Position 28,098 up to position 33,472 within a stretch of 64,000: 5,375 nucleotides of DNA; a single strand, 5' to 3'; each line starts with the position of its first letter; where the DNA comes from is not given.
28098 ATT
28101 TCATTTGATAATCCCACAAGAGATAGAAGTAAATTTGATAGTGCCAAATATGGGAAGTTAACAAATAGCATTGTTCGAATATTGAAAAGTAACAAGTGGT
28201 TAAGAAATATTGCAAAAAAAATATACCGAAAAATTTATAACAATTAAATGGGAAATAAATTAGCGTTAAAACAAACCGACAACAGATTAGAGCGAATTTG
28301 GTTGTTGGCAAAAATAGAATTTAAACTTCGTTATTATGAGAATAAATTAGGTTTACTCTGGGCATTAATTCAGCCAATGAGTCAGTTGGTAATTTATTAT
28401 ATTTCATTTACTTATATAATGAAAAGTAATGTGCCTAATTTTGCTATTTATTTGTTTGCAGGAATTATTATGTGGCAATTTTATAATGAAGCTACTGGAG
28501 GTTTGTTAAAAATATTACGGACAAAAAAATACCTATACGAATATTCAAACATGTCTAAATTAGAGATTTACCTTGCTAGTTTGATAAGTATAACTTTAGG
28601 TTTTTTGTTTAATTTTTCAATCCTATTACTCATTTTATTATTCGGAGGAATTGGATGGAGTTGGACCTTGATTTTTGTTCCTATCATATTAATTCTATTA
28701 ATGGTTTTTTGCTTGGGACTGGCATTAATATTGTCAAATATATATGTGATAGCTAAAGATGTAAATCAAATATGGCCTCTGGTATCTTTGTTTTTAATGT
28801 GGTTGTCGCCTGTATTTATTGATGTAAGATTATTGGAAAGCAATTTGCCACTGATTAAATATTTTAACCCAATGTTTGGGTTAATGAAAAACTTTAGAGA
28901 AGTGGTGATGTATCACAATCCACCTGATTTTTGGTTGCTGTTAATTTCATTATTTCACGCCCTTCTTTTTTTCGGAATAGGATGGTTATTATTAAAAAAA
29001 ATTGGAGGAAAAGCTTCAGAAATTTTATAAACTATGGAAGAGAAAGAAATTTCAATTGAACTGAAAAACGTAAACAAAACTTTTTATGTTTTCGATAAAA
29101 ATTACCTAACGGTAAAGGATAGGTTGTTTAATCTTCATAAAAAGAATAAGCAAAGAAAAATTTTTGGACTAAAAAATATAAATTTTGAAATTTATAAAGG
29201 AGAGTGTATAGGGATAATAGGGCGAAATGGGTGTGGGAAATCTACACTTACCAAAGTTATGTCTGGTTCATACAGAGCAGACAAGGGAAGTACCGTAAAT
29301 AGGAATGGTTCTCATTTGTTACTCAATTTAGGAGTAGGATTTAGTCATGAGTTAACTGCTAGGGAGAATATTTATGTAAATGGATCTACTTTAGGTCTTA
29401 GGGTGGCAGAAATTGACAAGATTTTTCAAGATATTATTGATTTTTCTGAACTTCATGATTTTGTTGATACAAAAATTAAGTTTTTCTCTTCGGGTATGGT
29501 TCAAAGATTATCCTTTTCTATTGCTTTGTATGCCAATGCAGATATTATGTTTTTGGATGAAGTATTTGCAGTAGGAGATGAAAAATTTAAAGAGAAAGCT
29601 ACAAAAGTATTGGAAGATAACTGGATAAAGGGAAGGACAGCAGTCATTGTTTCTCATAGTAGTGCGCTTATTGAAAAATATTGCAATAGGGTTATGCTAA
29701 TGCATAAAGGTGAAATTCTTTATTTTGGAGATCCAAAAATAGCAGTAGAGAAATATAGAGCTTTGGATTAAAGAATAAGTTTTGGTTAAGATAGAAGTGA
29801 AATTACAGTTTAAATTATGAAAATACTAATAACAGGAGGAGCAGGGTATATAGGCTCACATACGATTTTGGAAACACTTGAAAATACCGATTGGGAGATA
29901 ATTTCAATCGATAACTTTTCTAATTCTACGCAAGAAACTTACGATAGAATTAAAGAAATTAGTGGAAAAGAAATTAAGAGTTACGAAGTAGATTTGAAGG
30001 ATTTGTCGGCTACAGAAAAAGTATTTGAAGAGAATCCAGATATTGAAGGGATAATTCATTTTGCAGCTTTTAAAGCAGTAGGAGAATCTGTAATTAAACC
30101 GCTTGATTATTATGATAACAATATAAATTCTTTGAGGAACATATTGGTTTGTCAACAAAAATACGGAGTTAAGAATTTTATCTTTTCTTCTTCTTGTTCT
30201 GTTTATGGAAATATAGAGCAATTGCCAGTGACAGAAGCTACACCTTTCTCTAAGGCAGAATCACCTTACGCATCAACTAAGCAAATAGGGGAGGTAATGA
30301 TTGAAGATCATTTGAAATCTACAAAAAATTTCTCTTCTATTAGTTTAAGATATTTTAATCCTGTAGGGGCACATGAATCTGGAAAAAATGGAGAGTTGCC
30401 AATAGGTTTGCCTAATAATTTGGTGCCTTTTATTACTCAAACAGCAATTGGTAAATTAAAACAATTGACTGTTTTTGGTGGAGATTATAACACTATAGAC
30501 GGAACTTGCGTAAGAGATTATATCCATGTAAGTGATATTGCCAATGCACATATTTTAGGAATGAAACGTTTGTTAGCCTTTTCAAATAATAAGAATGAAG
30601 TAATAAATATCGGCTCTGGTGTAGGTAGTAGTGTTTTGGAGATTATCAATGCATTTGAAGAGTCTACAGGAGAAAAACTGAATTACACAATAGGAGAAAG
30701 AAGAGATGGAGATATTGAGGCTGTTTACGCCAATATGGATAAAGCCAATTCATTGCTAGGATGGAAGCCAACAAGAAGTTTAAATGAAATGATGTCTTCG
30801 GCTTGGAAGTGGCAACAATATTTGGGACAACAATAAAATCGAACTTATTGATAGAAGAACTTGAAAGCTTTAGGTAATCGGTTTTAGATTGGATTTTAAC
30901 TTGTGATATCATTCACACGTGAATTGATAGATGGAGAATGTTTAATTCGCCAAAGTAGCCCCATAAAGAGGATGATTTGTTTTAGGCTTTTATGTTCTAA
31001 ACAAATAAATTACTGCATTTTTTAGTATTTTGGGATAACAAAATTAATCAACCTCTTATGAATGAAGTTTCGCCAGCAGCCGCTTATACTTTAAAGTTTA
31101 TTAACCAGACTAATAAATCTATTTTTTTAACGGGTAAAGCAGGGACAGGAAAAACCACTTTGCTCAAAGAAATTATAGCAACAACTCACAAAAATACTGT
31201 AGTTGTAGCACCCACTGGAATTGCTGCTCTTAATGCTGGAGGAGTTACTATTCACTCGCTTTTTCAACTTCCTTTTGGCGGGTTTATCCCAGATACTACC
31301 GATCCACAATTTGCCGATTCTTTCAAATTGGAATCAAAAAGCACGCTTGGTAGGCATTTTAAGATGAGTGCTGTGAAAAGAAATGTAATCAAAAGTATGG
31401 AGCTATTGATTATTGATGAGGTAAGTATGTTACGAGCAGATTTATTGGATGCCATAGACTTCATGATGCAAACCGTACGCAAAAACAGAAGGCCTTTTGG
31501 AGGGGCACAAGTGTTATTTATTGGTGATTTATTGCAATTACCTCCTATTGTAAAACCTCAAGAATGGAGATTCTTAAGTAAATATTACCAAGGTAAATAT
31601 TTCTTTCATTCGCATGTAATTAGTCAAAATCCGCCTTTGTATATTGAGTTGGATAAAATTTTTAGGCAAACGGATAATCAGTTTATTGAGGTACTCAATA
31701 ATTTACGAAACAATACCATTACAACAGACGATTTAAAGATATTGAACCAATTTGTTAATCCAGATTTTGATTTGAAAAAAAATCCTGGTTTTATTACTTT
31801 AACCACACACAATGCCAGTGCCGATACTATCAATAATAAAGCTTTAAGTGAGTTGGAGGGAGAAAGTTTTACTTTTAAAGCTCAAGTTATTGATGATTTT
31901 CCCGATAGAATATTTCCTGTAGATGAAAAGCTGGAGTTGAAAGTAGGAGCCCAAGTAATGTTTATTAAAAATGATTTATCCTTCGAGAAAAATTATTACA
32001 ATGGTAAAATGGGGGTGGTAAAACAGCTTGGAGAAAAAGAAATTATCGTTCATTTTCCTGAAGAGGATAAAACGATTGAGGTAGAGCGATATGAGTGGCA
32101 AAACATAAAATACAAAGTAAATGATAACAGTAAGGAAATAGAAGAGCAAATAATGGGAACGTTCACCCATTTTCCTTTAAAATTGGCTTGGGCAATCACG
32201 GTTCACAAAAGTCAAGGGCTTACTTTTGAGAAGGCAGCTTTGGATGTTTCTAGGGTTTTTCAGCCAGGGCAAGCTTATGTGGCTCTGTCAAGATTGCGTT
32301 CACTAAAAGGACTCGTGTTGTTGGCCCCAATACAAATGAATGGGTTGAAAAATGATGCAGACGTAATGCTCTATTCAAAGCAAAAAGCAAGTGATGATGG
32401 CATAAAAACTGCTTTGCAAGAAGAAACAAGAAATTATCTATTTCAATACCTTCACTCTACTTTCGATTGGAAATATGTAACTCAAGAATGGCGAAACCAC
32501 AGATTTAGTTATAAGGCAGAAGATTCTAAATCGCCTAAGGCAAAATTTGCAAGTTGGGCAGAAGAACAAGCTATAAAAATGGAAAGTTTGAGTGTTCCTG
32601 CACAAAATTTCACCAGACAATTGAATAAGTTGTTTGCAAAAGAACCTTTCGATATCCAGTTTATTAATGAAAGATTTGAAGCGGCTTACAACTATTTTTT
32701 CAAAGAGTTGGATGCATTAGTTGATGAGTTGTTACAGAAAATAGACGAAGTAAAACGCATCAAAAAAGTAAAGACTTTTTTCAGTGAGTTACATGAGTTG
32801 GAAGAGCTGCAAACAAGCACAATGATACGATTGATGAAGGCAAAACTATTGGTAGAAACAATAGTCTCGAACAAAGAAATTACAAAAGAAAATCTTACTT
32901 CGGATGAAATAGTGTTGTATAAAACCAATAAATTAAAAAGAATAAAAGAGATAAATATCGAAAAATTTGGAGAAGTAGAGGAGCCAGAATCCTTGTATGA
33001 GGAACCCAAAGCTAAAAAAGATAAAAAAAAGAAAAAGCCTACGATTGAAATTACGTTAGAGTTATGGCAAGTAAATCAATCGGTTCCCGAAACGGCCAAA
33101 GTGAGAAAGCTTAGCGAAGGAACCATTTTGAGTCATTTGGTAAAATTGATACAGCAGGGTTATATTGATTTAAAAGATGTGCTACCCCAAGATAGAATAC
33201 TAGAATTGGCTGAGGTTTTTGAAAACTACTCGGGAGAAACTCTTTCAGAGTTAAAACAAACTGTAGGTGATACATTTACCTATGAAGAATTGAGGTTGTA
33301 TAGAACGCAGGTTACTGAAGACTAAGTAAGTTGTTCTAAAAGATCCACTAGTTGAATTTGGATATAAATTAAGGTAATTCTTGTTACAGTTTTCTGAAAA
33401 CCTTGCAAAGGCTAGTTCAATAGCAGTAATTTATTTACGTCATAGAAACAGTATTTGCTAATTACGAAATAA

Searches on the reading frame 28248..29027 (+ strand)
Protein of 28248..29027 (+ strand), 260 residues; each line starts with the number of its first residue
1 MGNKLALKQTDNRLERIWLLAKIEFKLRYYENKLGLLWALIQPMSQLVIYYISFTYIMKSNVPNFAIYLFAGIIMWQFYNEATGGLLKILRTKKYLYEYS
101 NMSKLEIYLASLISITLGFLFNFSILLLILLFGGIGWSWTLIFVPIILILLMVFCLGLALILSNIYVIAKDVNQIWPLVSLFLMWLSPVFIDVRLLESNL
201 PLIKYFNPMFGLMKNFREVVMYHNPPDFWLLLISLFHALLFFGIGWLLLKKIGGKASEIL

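Call 3: search_protein_families(library=pfam, proteins=[window:28248-29027:+], max_evalue=0.01)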
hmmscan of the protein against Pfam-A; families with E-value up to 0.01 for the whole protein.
window:28248-29027:+ (260 aa): 2 families
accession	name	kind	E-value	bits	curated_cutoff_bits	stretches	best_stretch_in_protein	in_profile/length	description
PF01061.29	ABC2_membrane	-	8.4e-16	58.6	26.9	1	16-219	2-209/211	ABC-2 type transporter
PF12698.13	ABC2_membrane_3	-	0.0056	16.3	31.6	1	61-247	155-347/347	ABC-2 family transporter protein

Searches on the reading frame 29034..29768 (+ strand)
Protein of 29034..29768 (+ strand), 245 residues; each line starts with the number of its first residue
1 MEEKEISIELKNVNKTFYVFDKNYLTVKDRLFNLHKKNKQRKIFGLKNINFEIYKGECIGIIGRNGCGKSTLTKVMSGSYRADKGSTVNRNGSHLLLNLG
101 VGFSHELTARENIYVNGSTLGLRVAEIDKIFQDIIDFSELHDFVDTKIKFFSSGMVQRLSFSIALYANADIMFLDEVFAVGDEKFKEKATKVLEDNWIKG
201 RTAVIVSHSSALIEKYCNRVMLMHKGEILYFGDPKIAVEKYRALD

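Call 3: search_protein_families(library=pfam, proteins=[window:29034-29768:+], max_evalue=0.01)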
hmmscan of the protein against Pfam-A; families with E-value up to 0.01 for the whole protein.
window:29034-29768:+ (245 aa): 3 families
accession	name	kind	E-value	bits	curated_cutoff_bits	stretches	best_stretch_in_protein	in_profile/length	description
PF00005.33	ABC_tran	-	8.9e-22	78.6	25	1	46-178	1-136/137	ABC transporter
PF02463.25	SMC_N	-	0.00059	19.8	40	0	57-74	25-42/220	RecF/RecN/SMC N terminal domain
PF13304.12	AAA_21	-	0.00077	20.1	27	0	60-76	3-19/304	AAA domain, putative AbiEii toxin, Type IV TA system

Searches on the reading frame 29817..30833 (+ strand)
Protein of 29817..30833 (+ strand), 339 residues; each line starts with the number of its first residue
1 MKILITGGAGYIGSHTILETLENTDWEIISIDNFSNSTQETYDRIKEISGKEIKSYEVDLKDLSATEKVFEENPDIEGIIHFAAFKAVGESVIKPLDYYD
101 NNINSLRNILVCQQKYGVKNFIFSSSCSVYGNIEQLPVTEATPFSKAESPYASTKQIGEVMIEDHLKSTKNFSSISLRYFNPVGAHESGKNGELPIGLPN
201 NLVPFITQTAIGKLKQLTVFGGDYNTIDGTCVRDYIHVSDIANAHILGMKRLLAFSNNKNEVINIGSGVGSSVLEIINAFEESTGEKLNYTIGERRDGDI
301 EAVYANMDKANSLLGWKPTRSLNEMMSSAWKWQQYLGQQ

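Call 5: search_protein_families(library=pfam, proteins=[window:29817-30833:+], max_evalue=0.001)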
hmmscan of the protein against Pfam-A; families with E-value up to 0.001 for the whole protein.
window:29817-30833:+ (339 aa): 8 families
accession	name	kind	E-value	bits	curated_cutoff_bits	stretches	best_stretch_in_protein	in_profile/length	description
PF16363.11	GDP_Man_Dehyd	-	5.4e-49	167.9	27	1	4-327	1-330/332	GDP-mannose 4,6 dehydratase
PF01370.27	Epimerase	-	2.2e-47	161.9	20.9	1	3-266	1-240/240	NAD dependent epimerase/dehydratase family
PF01073.25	3Beta_HSD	-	3.7e-17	62.7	22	1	4-163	1-158/280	3-beta hydroxysteroid dehydrogenase/isomerase family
PF02719.21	Polysacc_synt_2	-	1.5e-10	41.2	20.2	1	3-126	1-128/293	Polysaccharide biosynthesis protein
PF04321.23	RmlD_sub_bind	-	8e-08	32.1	27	1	1-167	1-141/287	RmlD substrate binding domain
PF08659.16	KR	-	3.5e-06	27.5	22.6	1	3-144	3-155/180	KR domain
PF00106.31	adh_short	-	0.00029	20.8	26.6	1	3-72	3-70/195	short chain dehydrogenase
PF07993.18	NAD_binding_4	-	0.00032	20.4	20.1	0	5-167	1-193/258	Male sterility protein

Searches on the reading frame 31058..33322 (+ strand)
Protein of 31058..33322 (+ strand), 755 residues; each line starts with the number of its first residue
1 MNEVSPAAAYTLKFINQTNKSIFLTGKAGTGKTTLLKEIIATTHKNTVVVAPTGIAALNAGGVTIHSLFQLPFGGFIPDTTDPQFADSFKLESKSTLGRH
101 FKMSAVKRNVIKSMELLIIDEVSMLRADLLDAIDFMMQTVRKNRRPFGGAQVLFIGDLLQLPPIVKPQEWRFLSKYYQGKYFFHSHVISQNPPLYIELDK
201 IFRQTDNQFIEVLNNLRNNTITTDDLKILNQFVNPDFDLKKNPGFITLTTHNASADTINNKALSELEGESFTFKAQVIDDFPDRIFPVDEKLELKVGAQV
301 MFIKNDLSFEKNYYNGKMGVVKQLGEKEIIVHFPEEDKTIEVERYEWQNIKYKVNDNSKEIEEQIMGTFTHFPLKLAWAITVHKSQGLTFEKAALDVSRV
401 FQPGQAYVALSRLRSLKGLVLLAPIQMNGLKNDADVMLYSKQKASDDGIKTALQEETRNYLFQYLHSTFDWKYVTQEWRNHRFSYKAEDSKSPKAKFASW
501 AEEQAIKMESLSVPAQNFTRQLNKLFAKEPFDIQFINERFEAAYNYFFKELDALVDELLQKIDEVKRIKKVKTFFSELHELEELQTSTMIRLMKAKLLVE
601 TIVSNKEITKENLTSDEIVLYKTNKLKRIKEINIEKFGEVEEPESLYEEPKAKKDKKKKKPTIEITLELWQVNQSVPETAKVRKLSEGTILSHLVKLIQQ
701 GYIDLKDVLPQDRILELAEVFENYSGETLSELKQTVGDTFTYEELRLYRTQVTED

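Call 5: search_protein_families(library=pfam, proteins=[window:31058-33322:+], max_evalue=0.001)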
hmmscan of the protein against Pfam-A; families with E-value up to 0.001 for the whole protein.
window:31058-33322:+ (755 aa): 9 families
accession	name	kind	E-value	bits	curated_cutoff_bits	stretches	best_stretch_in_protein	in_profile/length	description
PF05970.20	PIF1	-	9.1e-30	104.3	25.9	1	15-223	18-219/223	PIF1-like helicase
PF14493.12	HTH_40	-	7.2e-21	74.7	27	1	662-749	1-89/89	Helix-turn-helix domain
PF13604.12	AAA_30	-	4.3e-14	53.1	27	1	14-222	13-174/191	AAA domain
PF13245.12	AAA_19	-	4e-12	46.9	25.1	1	18-164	10-132/134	AAA domain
PF13401.12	AAA_22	-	4.8e-09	37.1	27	1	17-156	3-122/130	AAA domain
PF01443.25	Viral_helicase1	-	1.5e-06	28.7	21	0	24-61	3-22/228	Viral superfamily 1 RNA helicase core domain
PF02367.23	TsaE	-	0.0007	20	26.6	0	13-53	15-55/128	Threonylcarbamoyl adenosine biosynthesis protein TsaE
PF13191.12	AAA_16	-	0.00083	20.3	32.6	0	20-58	25-63/167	AAA ATPase domain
PF21530.3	Pif1_2B_dom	-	0.00095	19.3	23.9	0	287-324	11-47/47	DNA helicase Pif1, 2B domain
